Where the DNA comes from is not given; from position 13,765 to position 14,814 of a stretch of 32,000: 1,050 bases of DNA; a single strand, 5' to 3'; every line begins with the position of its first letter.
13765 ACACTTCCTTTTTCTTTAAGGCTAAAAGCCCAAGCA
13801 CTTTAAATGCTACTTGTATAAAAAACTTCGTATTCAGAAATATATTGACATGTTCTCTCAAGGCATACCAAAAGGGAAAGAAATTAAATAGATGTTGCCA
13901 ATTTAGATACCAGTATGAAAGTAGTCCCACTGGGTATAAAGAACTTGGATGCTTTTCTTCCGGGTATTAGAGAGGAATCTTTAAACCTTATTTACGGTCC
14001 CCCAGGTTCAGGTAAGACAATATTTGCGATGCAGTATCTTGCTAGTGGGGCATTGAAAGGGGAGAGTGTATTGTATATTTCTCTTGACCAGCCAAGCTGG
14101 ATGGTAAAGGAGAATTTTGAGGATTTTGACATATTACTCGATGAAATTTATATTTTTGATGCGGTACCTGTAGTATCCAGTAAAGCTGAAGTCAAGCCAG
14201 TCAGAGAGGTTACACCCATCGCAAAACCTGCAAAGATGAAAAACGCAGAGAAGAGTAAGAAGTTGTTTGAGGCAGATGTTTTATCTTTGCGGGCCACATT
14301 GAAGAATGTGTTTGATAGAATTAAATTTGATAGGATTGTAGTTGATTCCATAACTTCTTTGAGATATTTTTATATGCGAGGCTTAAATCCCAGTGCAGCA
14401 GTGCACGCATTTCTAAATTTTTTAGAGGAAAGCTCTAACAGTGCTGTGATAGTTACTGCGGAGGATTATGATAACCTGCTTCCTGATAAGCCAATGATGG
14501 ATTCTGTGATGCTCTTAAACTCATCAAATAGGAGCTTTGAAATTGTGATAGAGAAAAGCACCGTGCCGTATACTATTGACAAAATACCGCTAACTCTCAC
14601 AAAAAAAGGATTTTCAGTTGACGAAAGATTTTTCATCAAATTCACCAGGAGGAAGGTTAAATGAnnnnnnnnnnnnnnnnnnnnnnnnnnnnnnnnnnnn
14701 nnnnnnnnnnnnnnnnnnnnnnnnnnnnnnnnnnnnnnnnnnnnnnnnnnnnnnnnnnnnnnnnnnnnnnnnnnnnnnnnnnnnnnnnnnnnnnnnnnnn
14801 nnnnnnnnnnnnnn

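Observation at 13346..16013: Candidate uncharacterised module: SSB-like OB-fold gene, two coupled KaiC/RadB-like ATPases and two small zinc proteins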

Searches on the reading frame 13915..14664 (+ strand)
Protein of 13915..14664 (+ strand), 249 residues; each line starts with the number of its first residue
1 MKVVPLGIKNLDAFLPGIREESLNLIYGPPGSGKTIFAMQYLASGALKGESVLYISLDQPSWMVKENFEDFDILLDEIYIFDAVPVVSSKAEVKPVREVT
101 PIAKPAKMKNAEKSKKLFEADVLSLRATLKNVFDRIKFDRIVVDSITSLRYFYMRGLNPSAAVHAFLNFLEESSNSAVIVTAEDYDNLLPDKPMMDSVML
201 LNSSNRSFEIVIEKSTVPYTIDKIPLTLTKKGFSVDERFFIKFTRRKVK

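Call 3: search_protein_families(library=pfam, proteins=[window:13915-14664:+], max_evalue=1)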
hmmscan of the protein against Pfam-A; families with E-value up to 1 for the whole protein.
window:13915-14664:+ (249 aa): 23 families
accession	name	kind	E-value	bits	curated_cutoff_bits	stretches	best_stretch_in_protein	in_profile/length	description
PF06745.19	ATPase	-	8.4e-24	84.6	26.6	1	4-182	1-163/231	KaiC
PF13481.12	AAA_25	-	4.7e-06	26.8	27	1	14-149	25-155/195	AAA domain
PF03796.21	DnaB_C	-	1.5e-05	25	27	1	4-61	2-60/255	DnaB-like helicase C terminal domain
PF13479.12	AAA_24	-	3.8e-05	24.1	27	1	25-153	6-80/195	AAA domain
PF13173.12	AAA_14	-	8.5e-05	23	27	1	23-76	4-56/129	AAA domain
PF07088.17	GvpD_P-loop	-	0.00032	21.1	24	1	22-78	12-66/189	GvpD gas vesicle protein, P-loop domain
PF01637.24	ATPase_2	-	0.00041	20.7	33.2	1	22-172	21-141/225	ATPase domain predominantly from Archaea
PF00004.35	AAA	-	0.0008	20.3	21.2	1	25-41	2-18/131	ATPase family associated with various cellular activities (AAA)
PF20720.3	nSTAND3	-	0.0019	18.4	27.2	1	19-56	15-52/155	Novel STAND NTPase 3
PF00519.23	PPV_E1_C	-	0.011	15.3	26.5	1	9-63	107-159/289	Papillomavirus helicase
PF13401.12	AAA_22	-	0.012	16.4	27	1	20-63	4-46/130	AAA domain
PF02562.22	PhoH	-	0.025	14.5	27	1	14-66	12-63/205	PhoH-like protein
PF13086.12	AAA_11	-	0.03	14.5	27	1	17-43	13-39/257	AAA domain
PF11633.14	bCoV_SUD_M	-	0.047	13.8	24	1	109-174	30-95/143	Betacoronavirus single-stranded poly(A) binding domain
PF01695.23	IstB_IS21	-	0.05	13.5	24.1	1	25-58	96-129/238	IstB-like ATP binding protein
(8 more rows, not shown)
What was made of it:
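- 13915..14664 (+): ATPase 1. A divergent single-domain KaiC-like P-loop protein. Walker A is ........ and Walker B is RIVVDS. It has LDQ in place of KaiC's catalytic FEE, and VEKS where KaiC has the K-x-R-G arginine motif. It ends in a basic tail. PF06745, 84.6 bits (call 3).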

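Call 4: search_protein_families(library=ncbifam, proteins=[window:13915-14664:+], max_evalue=1)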
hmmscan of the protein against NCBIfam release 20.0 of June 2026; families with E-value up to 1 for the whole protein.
window:13915-14664:+ (249 aa): 23 families
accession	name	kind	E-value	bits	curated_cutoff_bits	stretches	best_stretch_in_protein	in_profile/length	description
TIGR03880.1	KaiC_arch_3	hypoth_equivalog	3e-14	53.1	249.45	2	7-73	1-68/224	KaiC domain-containing protein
TIGR03877.1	thermo_KaiC_1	hypoth_equivalog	5.5e-12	45.7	307.25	1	3-149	3-139/238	KaiC domain-containing protein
NF006799.0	PRK09302.1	equivalog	4.5e-11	42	408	1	5-186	14-178/515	circadian clock protein KaiC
TIGR03881.1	KaiC_arch_4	hypoth_equivalog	7.8e-09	35.5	247.8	1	4-149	3-134/231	KaiC domain-containing protein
TIGR03878.1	thermo_KaiC_2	hypoth_equivalog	1e-08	34.8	232.2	1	14-181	29-173/259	KaiC domain-containing protein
TIGR02237.1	recomb_radB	equivalog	5.6e-06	26.4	172.4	1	18-86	9-79/210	DNA repair and recombination protein RadB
NF004723.0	PRK06067.1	subfamily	4.9e-05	22.9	194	1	3-88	15-101/243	flagellar accessory protein FlaH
TIGR03600.1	phage_DnaB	exception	0.00021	20.4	498.65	1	4-61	177-235/421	phage replicative helicase, DnaB family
NF006861.0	PRK09361.1-1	equivalog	0.00059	19.4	278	1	3-57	4-59/235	DNA repair and recombination protein RadB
TIGR00665.1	DnaB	equivalog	0.00096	18.1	385.25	1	4-57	178-232/435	replicative DNA helicase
TIGR00416.1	sms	equivalog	0.003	16.4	403.05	1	9-84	81-157/454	DNA repair protein RadA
NF052589.1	ArlH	equivalog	0.0036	17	215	1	15-172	13-147/229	archaellum protein ArlH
NF004629.0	PRK05973.1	equivalog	0.0037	16.3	156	1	16-73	59-116/237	DNA helicase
NF005852.0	PRK07773.1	equivalog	0.014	13.7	780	1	3-50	199-246/886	replicative DNA helicase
NF004384.0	PRK05748.1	equivalog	0.026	13.1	525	1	4-58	186-241/452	replicative DNA helicase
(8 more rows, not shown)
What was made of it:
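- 13915..14664 (+): Below all NCBIfam KaiC_arch, RadB and ArlH cut-offs (call 4).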

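Call 9: search_solved_structures(query=window:13915-14664:+, max_evalue=0.01)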
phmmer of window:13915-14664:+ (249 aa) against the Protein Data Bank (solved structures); distinct sequences matched with E-value up to 0.01: 49.
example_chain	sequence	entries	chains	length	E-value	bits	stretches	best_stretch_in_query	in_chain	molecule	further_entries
3cmu_A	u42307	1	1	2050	2.5e-13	53.5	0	23-58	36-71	Protein recA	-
3cmt_A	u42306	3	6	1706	3.5e-11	46.5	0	23-58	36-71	Protein recA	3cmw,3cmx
8zn5_B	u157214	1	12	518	4.7e-10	42.8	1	4-74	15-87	KaiC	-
2dr3_A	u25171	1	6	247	6.5e-09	39.1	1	4-84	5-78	UPF0273 protein PH0284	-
3cmv_A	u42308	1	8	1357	7.6e-09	38.9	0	23-58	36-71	Protein recA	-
8db3_A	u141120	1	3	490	2.2e-08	37.3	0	5-193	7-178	Circadian clock protein KaiC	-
8dba_A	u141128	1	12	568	4e-08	36.5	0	5-192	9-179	Circadian clock protein KaiC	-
8fwi_A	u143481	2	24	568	4e-08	36.5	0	5-192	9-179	Circadian clock protein KaiC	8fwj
7dy1_A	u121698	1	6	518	1e-07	35.1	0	5-79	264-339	Circadian clock protein kinase KaiC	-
5jwq_A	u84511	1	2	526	1.1e-07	35.1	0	5-79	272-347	Circadian clock protein kinase KaiC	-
4o0m_A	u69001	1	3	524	1.1e-07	35.1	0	5-79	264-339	Circadian clock protein kinase KaiC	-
8zn6_F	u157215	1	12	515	4.2e-05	26.6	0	4-85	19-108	KaiC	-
5vc7_A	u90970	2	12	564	0.00019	24.5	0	10-64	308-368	VCP-like ATPase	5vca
2w0m_A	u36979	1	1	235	0.00027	24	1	7-72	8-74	SSO2452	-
5g4g_A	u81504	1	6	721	0.00036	23.6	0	11-59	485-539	VCP-LIKE ATPASE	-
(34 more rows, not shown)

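Call 16: find_homologous_proteins(query=window:13915-14664:+, max_evalue=0.001)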
Query window:13915-14664:+ (249 aa): 46 proteins with E <= 0.001 among 950 candidates.
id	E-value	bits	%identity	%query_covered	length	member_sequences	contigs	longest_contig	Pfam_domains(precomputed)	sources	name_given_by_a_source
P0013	4.4e-151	519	96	100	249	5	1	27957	PF06745.20,PF03796.22,PF13481.13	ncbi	-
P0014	2.4e-143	494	91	100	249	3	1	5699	PF06745.20,PF13481.13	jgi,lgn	-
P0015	2.3e-138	477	87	100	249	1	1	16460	PF06745.20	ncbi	-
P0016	5.3e-138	476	85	100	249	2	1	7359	PF06745.20,PF03796.22,PF13481.13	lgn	-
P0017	3.5e-125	434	76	100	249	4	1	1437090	PF06745.20,PF13479.13,PF13481.13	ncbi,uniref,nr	ncbi:RecA-superfamily ATPase possibly involved in signal transduction [Aciduliprofundum sp. MAR08-33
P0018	5.6e-124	430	78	100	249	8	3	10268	PF06745.20,PF13479.13,PF03796.22,PF13481.13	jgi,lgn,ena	jgi:KaiC/GvpD/RAD55 family RecA-like ATPase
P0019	1.7e-122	425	74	100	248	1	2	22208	PF06745.20,PF13479.13,PF03796.22,PF13481.13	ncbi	-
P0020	2.2e-112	392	69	100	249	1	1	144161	PF06745.20,PF13479.13,PF13481.13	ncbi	-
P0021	1.4e-110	386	69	100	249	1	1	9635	PF06745.20,PF13479.13,PF03796.22,PF13481.13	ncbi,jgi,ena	-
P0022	1.9e-110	386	69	100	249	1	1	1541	PF13173.13,PF06745.20,PF13479.13,PF13481.13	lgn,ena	-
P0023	3.9e-102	359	63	99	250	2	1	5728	PF06745.20,PF13481.13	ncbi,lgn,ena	-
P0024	8.1e-101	355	62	99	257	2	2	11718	PF13173.13,PF06745.20,PF01695.24,PF13479.13,PF03796.22,PF01637.25,PF13481.13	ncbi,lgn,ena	-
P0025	2.4e-99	350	62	100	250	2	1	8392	PF13173.13,PF06745.20,PF13479.13,PF03796.22,PF01637.25,PF13481.13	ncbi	-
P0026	2.2e-98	347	61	99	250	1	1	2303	PF06745.20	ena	-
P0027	1.8e-97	344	60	100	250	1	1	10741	PF06745.20,PF13479.13,PF03796.22,PF13481.13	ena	-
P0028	3.9e-97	342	61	99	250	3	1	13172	PF13173.13,PF06745.20,PF13479.13,PF03796.22,PF01637.25,PF13481.13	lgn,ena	-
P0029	3.5e-96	339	61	99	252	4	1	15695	PF06745.20,PF13481.13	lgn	-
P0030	3.7e-96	339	61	100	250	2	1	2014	PF13173.13,PF06745.20,PF13479.13,PF03796.22,PF01637.25,PF13481.13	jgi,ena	-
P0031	5.4e-96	339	61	100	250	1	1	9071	PF06745.20,PF13479.13,PF03796.22,PF13481.13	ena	-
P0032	5.7e-96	339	62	99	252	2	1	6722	PF06745.20,PF13481.13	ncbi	-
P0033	1.1e-95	338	60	99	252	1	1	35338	PF06745.20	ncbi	-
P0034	1.3e-94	334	60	99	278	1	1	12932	PF06745.20,PF13481.13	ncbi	-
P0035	2.7e-93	330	59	98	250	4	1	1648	PF13173.13,PF06745.20,PF13479.13,PF03796.22,PF13481.13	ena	-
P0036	6.3e-93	329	58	100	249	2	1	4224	PF06745.20,PF13479.13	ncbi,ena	-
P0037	8.3e-93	328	59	99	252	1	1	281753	PF06745.20,PF13481.13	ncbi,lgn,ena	-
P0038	1.9e-92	327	60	99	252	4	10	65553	PF06745.20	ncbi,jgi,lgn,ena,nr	ncbi:MAG: recombinase RecA [Thermoplasmata archaeon]|nr:recombinase RecA [Thermoplasmata archaeon]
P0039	2.1e-92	327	60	97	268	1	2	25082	PF06745.20,PF13479.13,PF03796.22,PF13481.13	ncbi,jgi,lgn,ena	-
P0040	2.6e-91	323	59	100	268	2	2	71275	PF06745.20,PF13479.13,PF03796.22,PF13481.13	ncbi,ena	-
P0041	2.8e-91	323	57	99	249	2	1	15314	PF06745.20,PF13479.13,PF03796.22,PF13481.13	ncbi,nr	ncbi:MAG: recombinase RecA [Euryarchaeota archaeon]|nr:recombinase RecA [Euryarchaeota archaeon]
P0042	4.2e-91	323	59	99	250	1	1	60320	PF06745.20,PF13479.13,PF03796.22,PF13481.13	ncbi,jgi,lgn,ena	-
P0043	4.2e-91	323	57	99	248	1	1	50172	PF06745.20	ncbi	-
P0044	8.2e-91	322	57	98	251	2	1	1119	PF06745.20,PF13479.13,PF03796.22,PF13481.13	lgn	-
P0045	1.2e-90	321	59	99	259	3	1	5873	PF06745.20,PF13479.13,PF03796.22,PF13481.13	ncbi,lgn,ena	-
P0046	8.9e-90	318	54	100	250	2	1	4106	PF06745.20,PF13479.13,PF03796.22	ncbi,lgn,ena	-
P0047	2.7e-65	238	47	98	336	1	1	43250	PF06745.20,PF13479.13,PF13481.13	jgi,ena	-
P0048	1.0e-64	236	49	96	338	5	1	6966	PF06745.20,PF13479.13,PF03796.22,PF13481.13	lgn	-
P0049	4.6e-53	198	46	93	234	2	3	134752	PF06745.20,PF03796.22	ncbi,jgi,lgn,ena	-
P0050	1.0e-20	93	34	67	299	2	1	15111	PF06745.20,PF03796.22,PF23442.2,PF13481.13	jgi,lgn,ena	-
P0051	4.2e-12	64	29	94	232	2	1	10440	PF06745.20,PF03796.22,PF23442.2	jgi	-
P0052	1.6e-7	49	27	73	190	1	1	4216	PF06745.20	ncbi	-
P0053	3.8e-7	48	29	65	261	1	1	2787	PF06745.20,PF13481.13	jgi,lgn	-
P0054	1.1e-5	43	29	68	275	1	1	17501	PF06745.20,PF13481.13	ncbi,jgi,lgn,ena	-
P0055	2.9e-5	42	42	26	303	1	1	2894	PF06745.20,PF07088.17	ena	-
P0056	1.9e-4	39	35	35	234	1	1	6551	PF06745.20,PF23442.2,PF13481.13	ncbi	-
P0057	3.5e-4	38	34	50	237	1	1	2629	PF06745.20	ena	-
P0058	7.1e-4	37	25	94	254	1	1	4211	PF06745.20,PF23442.2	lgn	-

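Call 17: find_encoding_contigs(protein=P0037, flank=6000, max_places=1)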
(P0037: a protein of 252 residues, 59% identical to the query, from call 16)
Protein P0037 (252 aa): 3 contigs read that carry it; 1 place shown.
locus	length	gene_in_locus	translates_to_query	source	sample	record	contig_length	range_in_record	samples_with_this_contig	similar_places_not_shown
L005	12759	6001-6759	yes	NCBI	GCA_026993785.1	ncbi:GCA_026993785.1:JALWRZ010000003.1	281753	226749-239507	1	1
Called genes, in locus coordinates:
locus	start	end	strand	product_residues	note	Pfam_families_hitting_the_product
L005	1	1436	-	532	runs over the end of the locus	PF03483:B3_4, PF03484:B5, PF17759:tRNA_synthFbeta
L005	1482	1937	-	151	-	PF02481:DNA_processg_A (faint), PF18306:LDcluster4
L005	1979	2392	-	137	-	PF21473:OB_Ssb-like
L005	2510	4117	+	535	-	PF00528:BPD_transp_1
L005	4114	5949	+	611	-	PF00528:BPD_transp_1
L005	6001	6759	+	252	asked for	PF06745:ATPase, PF13481:AAA_25 (weak)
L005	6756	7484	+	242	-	PF06745:ATPase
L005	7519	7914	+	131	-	-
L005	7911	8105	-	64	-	-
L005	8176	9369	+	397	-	PF04894:Nre_N, PF04895:Nre_C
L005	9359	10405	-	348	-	PF17396:DUF1611_N, PF07755:DUF1611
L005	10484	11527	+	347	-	PF00485:PRK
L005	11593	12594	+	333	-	PF04981:NMD3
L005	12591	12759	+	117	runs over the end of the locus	PF00293:NUDIX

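Call 18: find_encoding_contigs(protein=P0043, flank=6000, max_places=1)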
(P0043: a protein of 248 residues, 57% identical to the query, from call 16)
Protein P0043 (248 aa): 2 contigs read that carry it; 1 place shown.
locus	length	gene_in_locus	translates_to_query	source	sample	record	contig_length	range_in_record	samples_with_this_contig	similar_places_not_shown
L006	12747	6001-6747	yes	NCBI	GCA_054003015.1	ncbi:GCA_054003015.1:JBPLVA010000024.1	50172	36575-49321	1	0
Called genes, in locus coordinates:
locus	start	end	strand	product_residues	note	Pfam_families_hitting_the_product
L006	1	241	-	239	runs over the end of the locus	PF01904:DUF72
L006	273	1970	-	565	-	PF09843:DUF2070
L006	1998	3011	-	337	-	PF03706:LPG_synthase_TM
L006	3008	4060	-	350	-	PF13528:Glyco_trans_1_3, PF04101:Glyco_tran_28_C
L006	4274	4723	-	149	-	-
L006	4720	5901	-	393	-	PF00809:Pterin_bind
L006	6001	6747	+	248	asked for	PF06745:ATPase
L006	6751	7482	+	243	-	PF06745:ATPase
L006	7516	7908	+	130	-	-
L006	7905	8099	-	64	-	-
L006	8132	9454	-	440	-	PF00251:Glyco_hydro_32N (weak)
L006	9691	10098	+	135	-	PF02675:AdoMet_dc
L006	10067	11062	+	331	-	PF01861:BpsA_C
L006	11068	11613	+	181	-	PF01862:PvlArgDC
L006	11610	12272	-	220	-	PF01557:FAA_hydrolase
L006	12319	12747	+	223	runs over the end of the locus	-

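Call 19: find_encoding_contigs(protein=P0047, flank=6000, max_places=1)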
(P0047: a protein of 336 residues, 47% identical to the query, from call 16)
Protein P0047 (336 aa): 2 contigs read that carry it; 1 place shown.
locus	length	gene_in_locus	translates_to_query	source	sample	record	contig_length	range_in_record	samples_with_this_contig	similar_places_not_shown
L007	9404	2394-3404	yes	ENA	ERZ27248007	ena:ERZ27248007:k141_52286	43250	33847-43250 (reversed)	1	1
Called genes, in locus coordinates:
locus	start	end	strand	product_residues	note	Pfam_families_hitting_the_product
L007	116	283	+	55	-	-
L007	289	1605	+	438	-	PF03215:Rad17 (weak), PF00004:AAA, PF21960:RCF1-5-like_lid (weak)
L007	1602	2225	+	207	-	PF02581:TMP-TENI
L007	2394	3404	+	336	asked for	PF06745:ATPase, PF13481:AAA_25 (faint), PF13479:AAA_24 (weak)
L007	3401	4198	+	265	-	PF06745:ATPase, PF23442:DUF7125 (faint)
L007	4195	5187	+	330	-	PF03706:LPG_synthase_TM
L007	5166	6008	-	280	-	PF01694:Rhomboid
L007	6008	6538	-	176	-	PF00025:Arf, PF00071:Ras, PF01926:MMR_HSR1 (weak), PF04670:Gtr1_RagA (weak), PF08477:Roc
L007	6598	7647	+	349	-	PF00348:polyprenyl_synt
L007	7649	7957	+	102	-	PF02150:Zn_ribbon_RPB9, PF07282:Cas12f1-like_TNB (faint), PF08274:Zn_Ribbon_YjdM (faint), PF01096:Zn_ribbon_TFIIS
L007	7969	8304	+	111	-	PF01849:NAC, PF19026:UBA_HYPK (weak)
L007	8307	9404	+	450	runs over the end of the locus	PF18144:SMODS (weak), PF01909:NTP_transf_2, PF09249:tRNA_NucTransf2, PF21133:CAA_C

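Call 20: find_encoding_contigs(protein=P0049, flank=6000, max_places=1)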
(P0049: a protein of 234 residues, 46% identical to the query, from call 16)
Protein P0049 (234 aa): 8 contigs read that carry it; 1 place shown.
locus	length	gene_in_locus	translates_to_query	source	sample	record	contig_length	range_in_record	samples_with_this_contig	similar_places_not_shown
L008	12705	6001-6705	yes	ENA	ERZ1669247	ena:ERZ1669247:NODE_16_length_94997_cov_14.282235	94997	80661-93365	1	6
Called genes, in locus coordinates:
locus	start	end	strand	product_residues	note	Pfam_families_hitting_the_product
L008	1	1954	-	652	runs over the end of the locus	PF00083:Sugar_tr, PF07690:MFS_1, PF01865:PhoU_div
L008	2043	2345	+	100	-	PF04242:DUF424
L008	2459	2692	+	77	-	PF01037:AsnC_trans_reg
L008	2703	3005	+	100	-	-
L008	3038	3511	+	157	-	PF00731:AIRC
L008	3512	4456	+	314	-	PF02540:NAD_synthase (weak), PF01171:ATP_bind_3 (weak), PF03054:tRNA_Me_trans (faint), PF06508:QueC (faint), PF00958:GMP_synt_C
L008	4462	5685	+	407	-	PF00753:Lactamase_B, PF16661:Lactamase_B_6, PF12706:Lactamase_B_2 (weak), PF10996:Beta-Casp, PF07521:RMMBL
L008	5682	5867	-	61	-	PF01192:RNA_pol_Rpb6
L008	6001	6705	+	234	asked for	PF03796:DnaB_C (weak), PF06745:ATPase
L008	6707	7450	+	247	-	PF06745:ATPase, PF23442:DUF7125 (faint)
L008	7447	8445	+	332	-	PF01979:Amidohydro_1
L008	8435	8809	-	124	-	PF01592:NifU_N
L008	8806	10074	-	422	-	PF00155:Aminotran_1_2, PF00266:Aminotran_5, PF01212:Beta_elim_lyase (weak), PF01041:DegT_DnrJ_EryC1, PF01053:Cys_Met_Meta_PP, PF00266:Aminotran_5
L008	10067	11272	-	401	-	PF01458:SUFBD_core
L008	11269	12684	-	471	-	PF19295:SufBD_N, PF01458:SUFBD_core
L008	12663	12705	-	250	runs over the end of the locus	PF00005:ABC_tran, PF02463:SMC_N (weak), PF13304:AAA_21 (faint)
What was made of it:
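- No recombination gene is consistently nearby (calls 17-20).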

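Call 23: find_related_loci(query=A1, collection=genome_contigs, flank=8000)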
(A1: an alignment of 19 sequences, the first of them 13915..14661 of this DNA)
Query A1 (249 aa) in genome_contigs; peptide patterns used: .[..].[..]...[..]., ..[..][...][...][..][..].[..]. (x = any residue, [..] = any of these).
600 stretches matched a pattern (row limit reached: there are more); 491 encode a relative of the query (tblastn E <= 1e-3); the best 80 are kept; 80 distinct loci.
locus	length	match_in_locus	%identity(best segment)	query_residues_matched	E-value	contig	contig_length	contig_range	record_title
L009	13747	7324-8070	92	1-249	5e-153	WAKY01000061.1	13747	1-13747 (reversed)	MAG: Aciduliprofundum sp. isolate S013_35 k151_206109, whole genome shotgun sequence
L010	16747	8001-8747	85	1-249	5e-147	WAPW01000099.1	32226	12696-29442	MAG: Aciduliprofundum sp. isolate S145_39 k151_89633, whole genome shotgun sequence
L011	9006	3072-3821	61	1-247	5e-105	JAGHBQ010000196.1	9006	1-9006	MAG: Thermoplasmata archaeon isolate AUK260 PB_MBMC_214_c_000000000119, whole genome shotgun sequence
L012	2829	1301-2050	63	1-247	7e-108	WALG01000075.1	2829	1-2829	MAG: DHVE2 group archaeon isolate S014_41 k151_19621, whole genome shotgun sequence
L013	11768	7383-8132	60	1-247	8e-101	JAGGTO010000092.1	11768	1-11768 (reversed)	MAG: Thermoplasmata archaeon isolate AUK050 PB_MBMC_004_c_000000000022, whole genome shotgun sequence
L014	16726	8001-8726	60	6-247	2e-99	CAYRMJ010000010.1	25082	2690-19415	MAG TPA_asm: uncultured Thermoplasmata archaeon isolate SRP163575_co3_21 genome assembly, contig: NODE_1961_length_25082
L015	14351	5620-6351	57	6-249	8e-97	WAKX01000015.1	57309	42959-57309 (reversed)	MAG: DHVE2 group archaeon isolate S013_21_esom k151_145159, whole genome shotgun sequence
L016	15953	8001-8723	48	1-240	6e-71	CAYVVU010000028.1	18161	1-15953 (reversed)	MAG TPA_asm: uncultured Thermoplasmata archaeon isolate SRP141552_co1_223 genome assembly, contig: NODE_1244_length_1816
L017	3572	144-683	35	7-180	2e-30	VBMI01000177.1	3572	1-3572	MAG: Methanobacteriota archaeon isolate EA_19 14_0929_02_40cm_scaffold_86055, whole genome shotgun sequence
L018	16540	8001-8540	36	7-180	1e-27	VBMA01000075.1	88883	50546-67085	MAG: Methanobacteriota archaeon isolate EA_11 14_0903_13_40cm_scaffold_56, whole genome shotgun sequence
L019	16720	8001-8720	31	1-239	1e-27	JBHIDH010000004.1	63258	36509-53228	MAG: Thermoplasmata archaeon isolate Baj_3_bin.12 NODE_5_length_63258_cov_15.757828, whole genome shotgun sequence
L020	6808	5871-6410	35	7-180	3e-27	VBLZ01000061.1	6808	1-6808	MAG: Methanobacteriota archaeon isolate EA_10 14_0929_12_30cm_scaffold_8899, whole genome shotgun sequence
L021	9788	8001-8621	32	1-201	5e-27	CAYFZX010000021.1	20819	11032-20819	MAG TPA_asm: uncultured Methanomassiliicoccales archaeon isolate ERP108616_co2_132 genome assembly, contig: NODE_3731_le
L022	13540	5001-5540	34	7-180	8e-27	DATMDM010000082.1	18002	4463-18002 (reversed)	MAG TPA_asm: Thermoplasmata archaeon isolate SMAG_U13408 k141_67509, whole genome shotgun sequence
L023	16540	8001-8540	34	7-180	2e-26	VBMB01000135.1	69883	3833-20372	MAG: Methanobacteriota archaeon isolate EA_12 14_1009_12_30cm_scaffold_139_e:1453, whole genome shotgun sequence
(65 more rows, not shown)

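Call 77: search_protein_families(library=padloc, proteins=[window:13915-14664:+], max_evalue=0.01)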
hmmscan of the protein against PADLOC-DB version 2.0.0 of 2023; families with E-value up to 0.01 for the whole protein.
window:13915-14664:+ (249 aa): 2 families
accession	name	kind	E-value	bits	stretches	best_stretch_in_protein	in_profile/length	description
PDLC04140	mad8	-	0.00014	19.5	1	18-66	24-68/314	mads_8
PDLC02195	IetA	-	0.0043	14.4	1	20-43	136-158/395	-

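Call 78: search_protein_families(library=phrogs, proteins=[window:13915-14664:+], max_evalue=0.01)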
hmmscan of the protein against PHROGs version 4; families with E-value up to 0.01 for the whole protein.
window:13915-14664:+ (249 aa): 7 families
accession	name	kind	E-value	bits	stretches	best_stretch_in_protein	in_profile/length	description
phrog_19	-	DNA, RNA and nucleotide metabolism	1.5e-13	51.5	1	3-66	334-398/621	DnaB-like replicative helicase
phrog_6891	-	other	7.5e-09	36.6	1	17-183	38-157/310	ATPase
phrog_243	-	DNA, RNA and nucleotide metabolism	4.9e-07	30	1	5-62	19-73/273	DnaB-like replicative helicase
phrog_124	-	DNA, RNA and nucleotide metabolism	2.6e-05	24.8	1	25-150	47-121/382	Sak4-like ssDNA annealing protein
phrog_239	-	DNA, RNA and nucleotide metabolism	7.6e-05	22.8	1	5-60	342-398/801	DNA primase/helicase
phrog_3123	-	unknown function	0.0012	18.5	1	18-148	338-468/583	-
phrog_6357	-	unknown function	0.0094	16.3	0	15-67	24-79/321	-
